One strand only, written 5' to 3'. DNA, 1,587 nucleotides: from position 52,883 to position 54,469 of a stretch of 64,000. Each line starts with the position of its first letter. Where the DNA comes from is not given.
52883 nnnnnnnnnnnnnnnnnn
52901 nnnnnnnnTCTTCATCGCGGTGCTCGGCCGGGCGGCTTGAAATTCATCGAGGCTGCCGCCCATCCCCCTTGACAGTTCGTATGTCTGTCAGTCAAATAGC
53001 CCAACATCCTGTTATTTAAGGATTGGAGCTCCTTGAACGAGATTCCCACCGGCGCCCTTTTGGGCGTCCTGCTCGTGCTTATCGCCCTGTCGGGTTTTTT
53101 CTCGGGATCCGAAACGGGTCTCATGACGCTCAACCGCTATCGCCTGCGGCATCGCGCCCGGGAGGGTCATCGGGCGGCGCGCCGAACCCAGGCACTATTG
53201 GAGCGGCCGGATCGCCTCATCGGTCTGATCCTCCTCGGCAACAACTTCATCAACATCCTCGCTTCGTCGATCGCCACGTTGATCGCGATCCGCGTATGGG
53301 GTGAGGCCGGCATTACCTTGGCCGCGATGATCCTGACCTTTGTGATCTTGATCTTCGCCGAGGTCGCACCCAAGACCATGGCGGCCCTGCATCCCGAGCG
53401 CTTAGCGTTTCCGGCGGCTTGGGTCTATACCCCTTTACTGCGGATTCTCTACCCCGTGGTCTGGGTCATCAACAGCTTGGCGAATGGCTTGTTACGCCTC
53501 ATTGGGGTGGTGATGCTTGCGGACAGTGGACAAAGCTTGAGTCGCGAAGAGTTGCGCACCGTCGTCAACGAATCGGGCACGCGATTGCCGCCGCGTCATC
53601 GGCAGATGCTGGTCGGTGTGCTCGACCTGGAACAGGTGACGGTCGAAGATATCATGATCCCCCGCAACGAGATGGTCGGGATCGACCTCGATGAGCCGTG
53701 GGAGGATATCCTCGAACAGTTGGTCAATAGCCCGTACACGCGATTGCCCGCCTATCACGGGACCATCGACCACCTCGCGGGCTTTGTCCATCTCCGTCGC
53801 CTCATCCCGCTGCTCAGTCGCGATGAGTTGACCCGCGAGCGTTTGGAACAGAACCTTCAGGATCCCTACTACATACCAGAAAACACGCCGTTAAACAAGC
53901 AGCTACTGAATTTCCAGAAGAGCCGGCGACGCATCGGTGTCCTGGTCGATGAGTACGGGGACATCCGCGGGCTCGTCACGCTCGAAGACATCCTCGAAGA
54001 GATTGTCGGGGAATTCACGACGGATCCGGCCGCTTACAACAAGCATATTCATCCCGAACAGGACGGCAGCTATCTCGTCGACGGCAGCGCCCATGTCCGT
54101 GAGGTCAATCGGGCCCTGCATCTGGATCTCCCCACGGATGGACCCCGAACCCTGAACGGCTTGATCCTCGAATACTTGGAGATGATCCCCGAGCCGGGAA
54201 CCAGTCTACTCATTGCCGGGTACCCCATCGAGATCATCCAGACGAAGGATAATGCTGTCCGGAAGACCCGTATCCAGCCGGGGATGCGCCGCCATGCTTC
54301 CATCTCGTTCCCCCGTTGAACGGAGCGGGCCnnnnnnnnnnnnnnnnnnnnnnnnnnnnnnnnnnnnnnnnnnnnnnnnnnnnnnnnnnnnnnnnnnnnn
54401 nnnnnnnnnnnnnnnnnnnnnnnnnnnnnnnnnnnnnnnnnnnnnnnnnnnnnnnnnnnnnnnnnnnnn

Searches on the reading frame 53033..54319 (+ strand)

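Call 79: search_protein_families(library=pfam, proteins=[window:53033-54319:+], max_evalue=0.00001)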
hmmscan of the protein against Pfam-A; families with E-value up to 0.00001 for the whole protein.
window:53033-54319:+ (428 aa): 3 families
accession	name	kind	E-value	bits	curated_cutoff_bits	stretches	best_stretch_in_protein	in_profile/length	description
PF01595.25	CNNM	-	4.8e-53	179.9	28.4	1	13-183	3-173/181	Cyclin M transmembrane N-terminal domain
PF03471.22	CorC_HlyC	-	2.7e-18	66.2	27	1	342-416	3-79/81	Transporter associated domain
PF00571.33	CBS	-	8e-12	45.8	24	1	277-325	8-56/57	CBS domain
